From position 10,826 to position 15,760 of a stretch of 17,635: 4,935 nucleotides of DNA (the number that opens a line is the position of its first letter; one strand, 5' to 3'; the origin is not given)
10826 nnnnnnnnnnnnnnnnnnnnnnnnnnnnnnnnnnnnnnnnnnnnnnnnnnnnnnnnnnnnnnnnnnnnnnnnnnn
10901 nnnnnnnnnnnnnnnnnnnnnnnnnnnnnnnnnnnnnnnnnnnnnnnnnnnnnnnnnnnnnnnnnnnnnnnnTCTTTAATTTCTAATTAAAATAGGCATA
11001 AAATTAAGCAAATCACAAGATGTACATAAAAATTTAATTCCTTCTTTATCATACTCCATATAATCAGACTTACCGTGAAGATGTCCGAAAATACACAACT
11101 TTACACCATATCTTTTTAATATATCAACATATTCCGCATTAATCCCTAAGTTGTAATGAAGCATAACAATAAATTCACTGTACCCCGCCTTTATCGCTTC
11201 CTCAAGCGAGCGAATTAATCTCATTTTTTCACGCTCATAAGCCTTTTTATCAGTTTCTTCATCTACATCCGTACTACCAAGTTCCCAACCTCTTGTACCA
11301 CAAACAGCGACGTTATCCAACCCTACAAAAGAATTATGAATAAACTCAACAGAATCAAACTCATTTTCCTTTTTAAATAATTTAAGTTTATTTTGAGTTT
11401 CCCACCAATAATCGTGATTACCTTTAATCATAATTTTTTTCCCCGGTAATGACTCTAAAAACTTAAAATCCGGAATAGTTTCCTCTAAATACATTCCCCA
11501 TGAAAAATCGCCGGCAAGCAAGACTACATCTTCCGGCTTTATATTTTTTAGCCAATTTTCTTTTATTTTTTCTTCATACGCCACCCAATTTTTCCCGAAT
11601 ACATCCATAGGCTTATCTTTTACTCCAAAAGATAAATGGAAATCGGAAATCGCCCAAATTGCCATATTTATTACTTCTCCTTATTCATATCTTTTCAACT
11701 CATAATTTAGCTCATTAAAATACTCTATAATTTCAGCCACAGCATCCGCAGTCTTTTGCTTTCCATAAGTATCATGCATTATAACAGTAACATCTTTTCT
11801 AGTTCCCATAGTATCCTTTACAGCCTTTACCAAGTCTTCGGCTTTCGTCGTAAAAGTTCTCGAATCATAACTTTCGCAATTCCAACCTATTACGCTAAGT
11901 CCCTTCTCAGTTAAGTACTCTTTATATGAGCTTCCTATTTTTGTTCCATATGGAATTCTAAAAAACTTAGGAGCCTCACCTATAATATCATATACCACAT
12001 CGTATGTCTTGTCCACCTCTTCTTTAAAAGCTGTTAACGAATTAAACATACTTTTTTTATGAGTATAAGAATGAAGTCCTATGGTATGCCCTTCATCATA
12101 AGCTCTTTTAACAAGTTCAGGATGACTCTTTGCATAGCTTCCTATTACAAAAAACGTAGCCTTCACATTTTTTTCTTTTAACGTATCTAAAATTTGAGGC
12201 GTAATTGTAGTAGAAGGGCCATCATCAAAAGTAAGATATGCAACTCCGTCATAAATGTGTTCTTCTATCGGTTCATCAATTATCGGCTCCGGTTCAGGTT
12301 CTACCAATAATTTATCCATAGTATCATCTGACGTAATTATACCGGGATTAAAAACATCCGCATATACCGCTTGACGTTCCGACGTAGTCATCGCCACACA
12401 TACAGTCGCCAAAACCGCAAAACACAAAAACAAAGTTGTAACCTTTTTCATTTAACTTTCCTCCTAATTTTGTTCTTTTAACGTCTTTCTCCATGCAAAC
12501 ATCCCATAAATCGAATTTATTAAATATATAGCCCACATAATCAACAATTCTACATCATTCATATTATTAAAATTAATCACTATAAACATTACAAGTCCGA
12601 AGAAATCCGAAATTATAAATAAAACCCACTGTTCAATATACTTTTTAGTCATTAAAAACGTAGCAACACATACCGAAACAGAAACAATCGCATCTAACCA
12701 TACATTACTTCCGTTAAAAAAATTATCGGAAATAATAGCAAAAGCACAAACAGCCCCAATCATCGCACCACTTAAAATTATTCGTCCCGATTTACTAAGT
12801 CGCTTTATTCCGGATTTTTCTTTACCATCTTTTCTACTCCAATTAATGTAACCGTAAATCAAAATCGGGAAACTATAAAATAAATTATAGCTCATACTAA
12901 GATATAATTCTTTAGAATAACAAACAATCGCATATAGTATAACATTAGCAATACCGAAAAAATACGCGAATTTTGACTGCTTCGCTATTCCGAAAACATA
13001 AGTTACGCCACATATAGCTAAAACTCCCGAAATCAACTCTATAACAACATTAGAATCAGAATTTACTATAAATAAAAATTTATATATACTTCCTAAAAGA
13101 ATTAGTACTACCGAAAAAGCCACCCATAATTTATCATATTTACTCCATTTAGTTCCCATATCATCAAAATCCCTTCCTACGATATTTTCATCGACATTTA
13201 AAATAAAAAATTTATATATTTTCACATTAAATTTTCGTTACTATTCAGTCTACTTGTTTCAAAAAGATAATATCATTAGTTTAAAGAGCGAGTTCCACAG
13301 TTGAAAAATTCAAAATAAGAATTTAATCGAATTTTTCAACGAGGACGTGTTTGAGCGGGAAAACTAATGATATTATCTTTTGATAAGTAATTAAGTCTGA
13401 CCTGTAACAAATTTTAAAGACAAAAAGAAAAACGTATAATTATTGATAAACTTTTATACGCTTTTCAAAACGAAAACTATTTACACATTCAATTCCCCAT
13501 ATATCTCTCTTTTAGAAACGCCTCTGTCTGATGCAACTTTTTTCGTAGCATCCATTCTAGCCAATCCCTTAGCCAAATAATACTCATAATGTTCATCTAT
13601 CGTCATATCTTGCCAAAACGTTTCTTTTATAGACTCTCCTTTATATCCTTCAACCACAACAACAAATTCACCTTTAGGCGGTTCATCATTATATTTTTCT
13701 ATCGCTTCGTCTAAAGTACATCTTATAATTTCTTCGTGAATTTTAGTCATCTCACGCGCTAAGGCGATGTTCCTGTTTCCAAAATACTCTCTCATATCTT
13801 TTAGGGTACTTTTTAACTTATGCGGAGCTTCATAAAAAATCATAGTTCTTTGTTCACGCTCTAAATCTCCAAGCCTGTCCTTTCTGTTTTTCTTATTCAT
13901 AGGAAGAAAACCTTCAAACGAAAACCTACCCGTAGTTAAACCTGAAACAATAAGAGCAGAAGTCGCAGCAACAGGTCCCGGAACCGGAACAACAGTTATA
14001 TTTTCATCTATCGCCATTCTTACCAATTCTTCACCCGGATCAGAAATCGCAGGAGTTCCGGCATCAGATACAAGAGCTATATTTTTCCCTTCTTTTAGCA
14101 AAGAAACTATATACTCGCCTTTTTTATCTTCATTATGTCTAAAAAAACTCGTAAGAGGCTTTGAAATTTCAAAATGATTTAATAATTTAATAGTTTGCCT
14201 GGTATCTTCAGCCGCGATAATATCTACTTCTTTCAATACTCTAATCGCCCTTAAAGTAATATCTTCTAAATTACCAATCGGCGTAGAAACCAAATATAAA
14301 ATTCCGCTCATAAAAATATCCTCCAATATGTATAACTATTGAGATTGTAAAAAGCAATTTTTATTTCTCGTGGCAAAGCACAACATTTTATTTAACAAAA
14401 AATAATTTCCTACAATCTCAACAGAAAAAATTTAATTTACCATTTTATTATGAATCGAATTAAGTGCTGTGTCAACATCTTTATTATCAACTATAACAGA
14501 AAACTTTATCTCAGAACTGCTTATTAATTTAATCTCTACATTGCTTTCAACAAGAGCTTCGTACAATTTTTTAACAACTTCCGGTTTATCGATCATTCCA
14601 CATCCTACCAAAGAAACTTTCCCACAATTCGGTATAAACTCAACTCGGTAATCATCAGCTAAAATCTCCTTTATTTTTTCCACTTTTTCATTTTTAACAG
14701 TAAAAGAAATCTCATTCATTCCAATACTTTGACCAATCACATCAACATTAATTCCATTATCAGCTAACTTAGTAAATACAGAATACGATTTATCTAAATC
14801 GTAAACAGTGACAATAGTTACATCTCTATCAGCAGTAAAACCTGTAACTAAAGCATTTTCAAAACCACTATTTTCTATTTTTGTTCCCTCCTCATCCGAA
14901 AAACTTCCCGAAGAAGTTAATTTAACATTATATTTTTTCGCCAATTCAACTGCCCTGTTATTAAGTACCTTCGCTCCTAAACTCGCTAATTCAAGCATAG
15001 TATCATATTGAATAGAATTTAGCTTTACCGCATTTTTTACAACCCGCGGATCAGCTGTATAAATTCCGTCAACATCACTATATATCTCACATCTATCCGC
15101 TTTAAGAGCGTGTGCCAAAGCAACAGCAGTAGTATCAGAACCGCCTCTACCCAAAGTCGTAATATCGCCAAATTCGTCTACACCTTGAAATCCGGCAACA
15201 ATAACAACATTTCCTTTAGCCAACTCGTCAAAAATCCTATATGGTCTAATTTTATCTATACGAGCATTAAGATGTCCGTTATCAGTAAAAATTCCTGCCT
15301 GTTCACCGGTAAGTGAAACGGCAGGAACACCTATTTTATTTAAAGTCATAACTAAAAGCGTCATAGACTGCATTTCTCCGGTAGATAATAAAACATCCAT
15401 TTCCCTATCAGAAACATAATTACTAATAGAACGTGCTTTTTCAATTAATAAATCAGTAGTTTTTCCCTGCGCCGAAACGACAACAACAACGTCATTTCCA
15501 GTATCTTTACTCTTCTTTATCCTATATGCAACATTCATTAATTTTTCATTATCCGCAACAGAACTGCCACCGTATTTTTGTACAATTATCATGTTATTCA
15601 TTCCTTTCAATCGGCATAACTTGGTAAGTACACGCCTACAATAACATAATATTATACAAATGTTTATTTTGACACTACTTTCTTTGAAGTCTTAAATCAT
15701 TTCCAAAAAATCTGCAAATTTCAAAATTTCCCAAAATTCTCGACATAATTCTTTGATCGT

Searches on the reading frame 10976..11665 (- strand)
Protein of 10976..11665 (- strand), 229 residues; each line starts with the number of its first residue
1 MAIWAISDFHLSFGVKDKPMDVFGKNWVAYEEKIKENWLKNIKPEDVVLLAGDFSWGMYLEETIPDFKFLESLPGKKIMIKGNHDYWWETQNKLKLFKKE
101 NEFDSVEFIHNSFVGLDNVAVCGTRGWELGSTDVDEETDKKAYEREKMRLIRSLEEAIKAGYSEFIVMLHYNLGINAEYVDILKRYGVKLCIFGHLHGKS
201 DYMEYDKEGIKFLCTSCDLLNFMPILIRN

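Call 7: search_protein_families(library=pfam, proteins=[window:10976-11665:-], max_evalue=0.01)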
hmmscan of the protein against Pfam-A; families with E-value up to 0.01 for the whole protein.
window:10976-11665:- (229 aa): 2 families
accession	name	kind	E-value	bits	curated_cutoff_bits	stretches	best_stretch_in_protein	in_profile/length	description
PF00149.33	Metallophos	-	4.9e-15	56.9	21.5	1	1-198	1-190/191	Calcineurin-like phosphoesterase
PF12850.12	Metallophos_2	-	9e-08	32.7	27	1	1-199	1-119/154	Calcineurin-like phosphoesterase superfamily domain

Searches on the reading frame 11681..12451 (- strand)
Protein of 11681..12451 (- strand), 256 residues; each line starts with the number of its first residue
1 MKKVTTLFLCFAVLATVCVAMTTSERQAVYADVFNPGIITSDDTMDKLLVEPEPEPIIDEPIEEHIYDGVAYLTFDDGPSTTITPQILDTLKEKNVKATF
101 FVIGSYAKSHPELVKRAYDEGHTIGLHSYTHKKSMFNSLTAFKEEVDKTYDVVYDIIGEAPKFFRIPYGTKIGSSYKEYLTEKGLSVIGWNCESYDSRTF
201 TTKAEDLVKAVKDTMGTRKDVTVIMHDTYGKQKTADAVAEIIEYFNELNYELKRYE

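Call 7: search_protein_families(library=pfam, proteins=[window:11681-12451:-], max_evalue=0.01)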
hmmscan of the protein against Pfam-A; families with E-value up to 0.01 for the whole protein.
window:11681-12451:- (256 aa): 2 families
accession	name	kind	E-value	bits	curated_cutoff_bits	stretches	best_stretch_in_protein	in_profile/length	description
PF01522.26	Polysacc_deac_1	-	7.2e-35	120.1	23.1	1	69-184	7-120/124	Polysaccharide deacetylase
PF10096.14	DUF2334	-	5.5e-05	23.3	26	1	85-144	19-86/203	Uncharacterized protein conserved in bacteria (DUF2334)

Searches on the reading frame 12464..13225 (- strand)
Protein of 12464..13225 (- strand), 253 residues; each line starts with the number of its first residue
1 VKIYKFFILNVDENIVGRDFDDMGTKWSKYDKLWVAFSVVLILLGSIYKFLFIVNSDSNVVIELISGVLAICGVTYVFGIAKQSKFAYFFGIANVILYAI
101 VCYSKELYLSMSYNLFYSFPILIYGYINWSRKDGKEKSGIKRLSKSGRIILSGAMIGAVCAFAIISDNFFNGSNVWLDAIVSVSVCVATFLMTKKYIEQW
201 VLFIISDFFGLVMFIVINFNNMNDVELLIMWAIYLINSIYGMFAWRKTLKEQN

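Call 7: search_protein_families(library=pfam, proteins=[window:12464-13225:-], max_evalue=0.01)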
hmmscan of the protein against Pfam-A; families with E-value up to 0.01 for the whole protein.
window:12464-13225:- (253 aa): 1 family
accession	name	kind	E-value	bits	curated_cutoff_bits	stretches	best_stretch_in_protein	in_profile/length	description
PF04973.17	NMN_transporter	-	6.3e-39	134.2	27.3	1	65-247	3-175/175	Nicotinamide mononucleotide transporter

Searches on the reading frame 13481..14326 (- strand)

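Call 7: search_protein_families(library=pfam, proteins=[window:13481-14326:-], max_evalue=0.01)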
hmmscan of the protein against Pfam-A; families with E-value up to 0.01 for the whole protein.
window:13481-14326:- (281 aa): 1 family
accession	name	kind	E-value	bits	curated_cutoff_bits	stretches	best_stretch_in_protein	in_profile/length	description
PF00590.25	TP_methylase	-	1.7e-33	116.8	27.8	1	10-208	2-211/212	Tetrapyrrole (Corrin/Porphyrin) Methylases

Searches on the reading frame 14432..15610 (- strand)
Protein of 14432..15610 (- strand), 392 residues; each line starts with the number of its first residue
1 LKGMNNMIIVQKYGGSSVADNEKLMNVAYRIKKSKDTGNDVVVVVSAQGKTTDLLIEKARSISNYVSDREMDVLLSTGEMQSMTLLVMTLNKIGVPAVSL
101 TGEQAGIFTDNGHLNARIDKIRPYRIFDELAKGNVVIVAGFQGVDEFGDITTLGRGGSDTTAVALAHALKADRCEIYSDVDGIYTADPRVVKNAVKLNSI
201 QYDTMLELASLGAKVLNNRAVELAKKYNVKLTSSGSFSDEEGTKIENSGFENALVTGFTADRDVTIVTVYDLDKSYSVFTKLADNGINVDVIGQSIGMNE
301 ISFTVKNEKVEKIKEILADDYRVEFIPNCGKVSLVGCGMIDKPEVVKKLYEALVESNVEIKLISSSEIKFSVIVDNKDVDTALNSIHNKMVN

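Call 7: search_protein_families(library=pfam, proteins=[window:14432-15610:-], max_evalue=0.01)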
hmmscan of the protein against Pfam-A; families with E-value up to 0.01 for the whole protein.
window:14432-15610:- (392 aa): 4 families
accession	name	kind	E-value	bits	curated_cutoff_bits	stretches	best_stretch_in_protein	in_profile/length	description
PF00696.33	AA_kinase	-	4.8e-53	180.7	24.9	1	7-230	1-229/234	Amino acid kinase family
PF22468.2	ACT_9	-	9.8e-24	83.3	27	2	332-389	1-60/61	ACT domain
PF13840.12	ACT_7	-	1.2e-12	47.9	27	1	326-388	3-65/65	ACT domain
PF01842.31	ACT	-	0.0029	17.8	27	0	278-313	17-54/66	ACT domain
